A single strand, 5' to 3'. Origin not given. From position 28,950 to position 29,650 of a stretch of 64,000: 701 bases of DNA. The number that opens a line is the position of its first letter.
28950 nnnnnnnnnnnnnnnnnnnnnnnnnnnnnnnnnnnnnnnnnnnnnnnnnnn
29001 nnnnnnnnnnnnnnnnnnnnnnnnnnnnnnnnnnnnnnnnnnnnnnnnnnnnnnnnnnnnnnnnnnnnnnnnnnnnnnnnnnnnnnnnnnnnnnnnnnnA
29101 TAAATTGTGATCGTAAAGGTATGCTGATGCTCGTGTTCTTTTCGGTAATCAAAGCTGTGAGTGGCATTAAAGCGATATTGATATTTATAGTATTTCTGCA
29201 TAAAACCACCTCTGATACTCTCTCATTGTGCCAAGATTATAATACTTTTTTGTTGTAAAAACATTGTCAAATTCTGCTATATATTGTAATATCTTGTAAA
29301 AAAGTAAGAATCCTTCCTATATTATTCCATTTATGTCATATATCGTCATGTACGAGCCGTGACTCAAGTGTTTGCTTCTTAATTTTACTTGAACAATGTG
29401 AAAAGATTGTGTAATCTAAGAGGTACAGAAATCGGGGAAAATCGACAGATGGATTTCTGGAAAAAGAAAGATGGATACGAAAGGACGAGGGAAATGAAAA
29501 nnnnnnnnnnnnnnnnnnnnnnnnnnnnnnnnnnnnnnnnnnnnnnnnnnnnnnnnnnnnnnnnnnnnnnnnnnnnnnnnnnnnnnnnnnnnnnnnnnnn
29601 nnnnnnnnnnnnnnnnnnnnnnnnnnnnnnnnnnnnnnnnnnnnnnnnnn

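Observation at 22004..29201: Six-gene minus-strand operon resembling a Gram-positive exosortase (XrtG-type) protein-sorting and polysaccharide system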

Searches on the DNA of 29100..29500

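Call 52: search_rna_families(source=window, start=29100, end=29500, threshold=evalue, max_evalue=1)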
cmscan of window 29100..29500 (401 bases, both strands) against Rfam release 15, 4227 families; matches with E-value up to 1: 3.
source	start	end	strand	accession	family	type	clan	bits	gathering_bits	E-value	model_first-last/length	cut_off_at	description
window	29120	29200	+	RF01197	snR39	Gene; snRNA; snoRNA; CD-box;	CL00054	20.8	40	0.29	1-95/95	no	Small nucleolar RNA snR39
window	29410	29455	-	RF04333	Plastid-ycf3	Intron;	-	20.5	55.2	0.014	1-47/47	no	Plastid-ycf3 group II-D1 intron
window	29247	29302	+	RF00212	SNORD38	Gene; snRNA; snoRNA; CD-box;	CL00051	18.3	44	0.6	1-70/70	no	Small nucleolar RNA SNORD38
